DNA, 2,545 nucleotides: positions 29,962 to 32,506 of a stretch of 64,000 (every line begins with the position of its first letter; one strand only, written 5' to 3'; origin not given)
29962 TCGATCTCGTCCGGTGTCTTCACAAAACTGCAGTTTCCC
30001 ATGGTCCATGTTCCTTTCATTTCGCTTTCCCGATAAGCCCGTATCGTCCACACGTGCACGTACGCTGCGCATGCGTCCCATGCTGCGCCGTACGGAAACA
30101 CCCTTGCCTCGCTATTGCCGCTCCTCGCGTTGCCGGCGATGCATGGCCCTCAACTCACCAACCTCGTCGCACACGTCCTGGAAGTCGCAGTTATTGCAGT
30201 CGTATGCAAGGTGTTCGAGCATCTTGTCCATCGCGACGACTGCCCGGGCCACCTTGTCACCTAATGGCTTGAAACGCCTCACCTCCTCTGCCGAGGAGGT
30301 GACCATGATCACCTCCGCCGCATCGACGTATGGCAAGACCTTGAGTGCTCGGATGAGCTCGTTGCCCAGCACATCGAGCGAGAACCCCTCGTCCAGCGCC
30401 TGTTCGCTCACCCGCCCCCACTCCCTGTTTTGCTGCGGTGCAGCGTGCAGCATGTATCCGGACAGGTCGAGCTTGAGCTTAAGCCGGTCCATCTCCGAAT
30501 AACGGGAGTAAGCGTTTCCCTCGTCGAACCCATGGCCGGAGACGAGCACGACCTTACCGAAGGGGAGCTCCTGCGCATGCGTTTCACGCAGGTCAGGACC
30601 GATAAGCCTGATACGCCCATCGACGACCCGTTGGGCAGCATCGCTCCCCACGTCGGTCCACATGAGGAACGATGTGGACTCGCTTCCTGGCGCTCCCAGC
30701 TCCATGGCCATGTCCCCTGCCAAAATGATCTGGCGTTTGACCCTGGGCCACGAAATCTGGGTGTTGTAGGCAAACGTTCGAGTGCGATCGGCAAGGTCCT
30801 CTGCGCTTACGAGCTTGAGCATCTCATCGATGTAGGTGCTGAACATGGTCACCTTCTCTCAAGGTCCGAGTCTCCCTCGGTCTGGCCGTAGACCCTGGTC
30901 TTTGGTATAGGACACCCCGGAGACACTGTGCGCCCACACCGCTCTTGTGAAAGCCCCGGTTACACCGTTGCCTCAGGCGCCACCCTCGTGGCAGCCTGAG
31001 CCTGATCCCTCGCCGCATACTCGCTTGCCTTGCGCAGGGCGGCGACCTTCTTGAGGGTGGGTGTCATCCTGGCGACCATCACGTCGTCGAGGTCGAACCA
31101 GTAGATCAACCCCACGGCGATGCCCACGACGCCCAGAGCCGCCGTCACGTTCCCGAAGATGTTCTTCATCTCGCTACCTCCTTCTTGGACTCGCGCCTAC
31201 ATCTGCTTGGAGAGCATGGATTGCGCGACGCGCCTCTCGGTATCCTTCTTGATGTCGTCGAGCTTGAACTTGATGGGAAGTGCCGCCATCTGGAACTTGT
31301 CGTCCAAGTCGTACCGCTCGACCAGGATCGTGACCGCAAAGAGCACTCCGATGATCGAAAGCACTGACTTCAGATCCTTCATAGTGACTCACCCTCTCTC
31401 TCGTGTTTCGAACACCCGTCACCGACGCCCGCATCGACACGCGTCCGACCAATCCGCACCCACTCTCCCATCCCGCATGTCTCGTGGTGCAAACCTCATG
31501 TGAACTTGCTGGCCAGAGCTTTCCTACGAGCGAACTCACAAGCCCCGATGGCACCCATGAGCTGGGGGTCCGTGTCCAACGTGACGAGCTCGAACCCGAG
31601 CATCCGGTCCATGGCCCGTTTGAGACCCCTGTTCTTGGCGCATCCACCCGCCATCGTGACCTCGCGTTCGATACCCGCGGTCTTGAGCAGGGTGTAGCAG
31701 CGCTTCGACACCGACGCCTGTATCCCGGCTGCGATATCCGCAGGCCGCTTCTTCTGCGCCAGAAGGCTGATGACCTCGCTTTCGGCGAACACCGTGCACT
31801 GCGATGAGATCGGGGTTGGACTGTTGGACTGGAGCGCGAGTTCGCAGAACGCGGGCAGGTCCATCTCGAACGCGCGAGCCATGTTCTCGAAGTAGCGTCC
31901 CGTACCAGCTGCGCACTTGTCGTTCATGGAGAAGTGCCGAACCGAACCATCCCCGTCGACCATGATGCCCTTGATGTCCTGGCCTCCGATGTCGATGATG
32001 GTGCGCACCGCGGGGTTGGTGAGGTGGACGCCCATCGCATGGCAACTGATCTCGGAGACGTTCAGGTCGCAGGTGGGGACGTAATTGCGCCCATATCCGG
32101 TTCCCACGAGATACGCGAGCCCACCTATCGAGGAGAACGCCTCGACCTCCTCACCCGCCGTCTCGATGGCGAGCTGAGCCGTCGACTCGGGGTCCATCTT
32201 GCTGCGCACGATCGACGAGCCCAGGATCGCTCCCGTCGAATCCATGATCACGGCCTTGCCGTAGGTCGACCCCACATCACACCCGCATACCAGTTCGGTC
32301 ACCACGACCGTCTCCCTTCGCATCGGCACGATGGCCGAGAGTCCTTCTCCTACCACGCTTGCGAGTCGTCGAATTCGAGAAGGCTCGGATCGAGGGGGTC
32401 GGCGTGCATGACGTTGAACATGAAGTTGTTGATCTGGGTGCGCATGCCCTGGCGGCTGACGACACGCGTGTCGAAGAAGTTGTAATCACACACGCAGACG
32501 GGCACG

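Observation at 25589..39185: A canonical fixABCX unit split by about 8 kb of inserted genes within one 15-gene operon; no CoA-activating enzyme in cis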

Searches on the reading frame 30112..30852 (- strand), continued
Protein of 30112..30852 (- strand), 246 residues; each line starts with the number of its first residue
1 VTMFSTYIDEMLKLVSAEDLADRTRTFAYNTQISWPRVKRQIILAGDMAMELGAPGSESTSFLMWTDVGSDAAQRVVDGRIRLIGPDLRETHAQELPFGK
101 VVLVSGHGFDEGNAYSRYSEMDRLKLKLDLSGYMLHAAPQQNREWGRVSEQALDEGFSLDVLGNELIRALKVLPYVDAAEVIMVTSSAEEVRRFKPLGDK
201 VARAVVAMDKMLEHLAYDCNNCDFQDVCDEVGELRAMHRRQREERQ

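Call 88: find_encoding_contigs(protein=P0082, flank=10000, max_places=1)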
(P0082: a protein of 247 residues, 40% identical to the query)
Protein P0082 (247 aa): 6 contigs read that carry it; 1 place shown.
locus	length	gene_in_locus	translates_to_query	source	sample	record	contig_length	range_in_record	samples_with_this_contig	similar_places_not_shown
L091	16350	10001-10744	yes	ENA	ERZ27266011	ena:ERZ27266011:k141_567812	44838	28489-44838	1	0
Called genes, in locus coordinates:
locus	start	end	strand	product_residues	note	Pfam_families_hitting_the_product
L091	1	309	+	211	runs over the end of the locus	PF00583:Acetyltransf_1, PF08445:FR47, PF13508:Acetyltransf_7, PF13673:Acetyltransf_10 (weak)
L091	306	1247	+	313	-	PF01734:Patatin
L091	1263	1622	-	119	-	PF02635:DsrE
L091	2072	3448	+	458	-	PF00732:GMC_oxred_N, PF00890:FAD_binding_2, PF01266:DAO (faint), PF05199:GMC_oxred_C (weak)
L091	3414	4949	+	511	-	-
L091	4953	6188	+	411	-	PF06050:HGD-D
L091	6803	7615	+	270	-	PF01869:BcrAD_BadFG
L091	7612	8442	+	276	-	PF01869:BcrAD_BadFG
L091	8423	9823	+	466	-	PF06050:HGD-D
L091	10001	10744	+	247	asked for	PF03598:CdhC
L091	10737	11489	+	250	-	PF00142:Fer4_NifH (faint), PF01656:CbiA, PF02374:ArsA_ATPase, PF06564:CBP_BcsQ (weak), PF10609:ParA (faint), PF13500:AAA_26 (faint), PF13614:AAA_31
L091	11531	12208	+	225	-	PF00392:GntR, PF07729:FCD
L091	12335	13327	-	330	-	PF03186:CobD_Cbib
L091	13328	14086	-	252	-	PF00590:TP_methylase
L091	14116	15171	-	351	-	PF11760:CbiG_N, PF11761:CbiG_mid (weak), PF01890:CbiG_C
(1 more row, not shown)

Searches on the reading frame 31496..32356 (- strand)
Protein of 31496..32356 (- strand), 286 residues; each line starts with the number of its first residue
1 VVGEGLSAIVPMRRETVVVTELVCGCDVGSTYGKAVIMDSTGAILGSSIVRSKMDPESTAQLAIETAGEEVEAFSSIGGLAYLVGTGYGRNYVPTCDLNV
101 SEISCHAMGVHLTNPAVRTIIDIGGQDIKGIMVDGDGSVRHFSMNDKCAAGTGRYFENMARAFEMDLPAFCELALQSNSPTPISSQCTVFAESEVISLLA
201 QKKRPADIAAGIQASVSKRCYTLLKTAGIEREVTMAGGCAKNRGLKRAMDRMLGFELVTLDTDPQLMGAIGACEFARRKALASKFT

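Call 5: search_protein_families(library=pfam, proteins=[window:31496-32356:-], max_evalue=0.01)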
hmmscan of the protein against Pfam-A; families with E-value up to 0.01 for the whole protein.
window:31496-32356:- (286 aa): 1 family
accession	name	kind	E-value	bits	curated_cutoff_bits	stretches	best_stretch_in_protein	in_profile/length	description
PF01869.26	BcrAD_BadFG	-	1.3e-52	179.4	31.5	1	25-276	2-271/271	BadF/BadG/BcrA/BcrD ATPase family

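Call 18: search_solved_structures(query=window:31496-32356:-, max_evalue=0.001)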
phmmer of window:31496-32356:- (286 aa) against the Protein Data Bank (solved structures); distinct sequences matched with E-value up to 0.001: 5.
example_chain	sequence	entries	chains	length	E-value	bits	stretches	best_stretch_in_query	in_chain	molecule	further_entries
4eht_A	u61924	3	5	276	4.2e-57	197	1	24-280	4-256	Activator of 2-hydroxyisocaproyl-CoA dehydratase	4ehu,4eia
9gai_D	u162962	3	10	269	1.1e-54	189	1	24-278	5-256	3-methylbenzoyl-CoA reductase alpha subunit MbdQ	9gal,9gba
1hux_A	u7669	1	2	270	1e-51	179.3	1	24-284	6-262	ACTIVATOR OF (R)-2-HYDROXYGLUTARYL-COA DEHYDRATASE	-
9gai_C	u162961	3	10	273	7.6e-41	143.7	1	24-273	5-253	3-methylbenzoyl-CoA reductase delta subunit MbdP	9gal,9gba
7yyl_E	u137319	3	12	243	4.9e-38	134.5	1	24-277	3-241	Putative CoA-substrate-specific enzyme activase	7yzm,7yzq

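Call 33: search_protein_families(library=ncbifam, proteins=[window:31496-32356:-], max_evalue=0.001)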
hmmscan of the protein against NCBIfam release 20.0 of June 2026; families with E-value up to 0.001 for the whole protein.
window:31496-32356:- (286 aa): 5 families
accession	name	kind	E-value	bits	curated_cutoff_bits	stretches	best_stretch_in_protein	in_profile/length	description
TIGR00241.1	CoA_E_activ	domain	2.6e-61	207.3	125.4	1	23-272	2-245/248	acyl-CoA dehydratase activase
TIGR02259.1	benz_CoA_red_A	equivalog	2.8e-51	174.6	578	2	81-276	231-432/432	benzoyl-CoA reductase subunit A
TIGR03192.1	benz_CoA_bzdQ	equivalog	1.2e-44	153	380.2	1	22-276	33-286/293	benzoyl-CoA reductase, bzd-type, subunit Q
TIGR03286.1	methan_mark_15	hypoth_equivalog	1.4e-28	100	455.75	1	20-273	143-398/404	methanogenesis marker 15 protein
TIGR02261.1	benz_CoA_red_D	equivalog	1.7e-25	89.7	312.85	1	25-272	5-258/262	benzoyl-CoA reductase subunit D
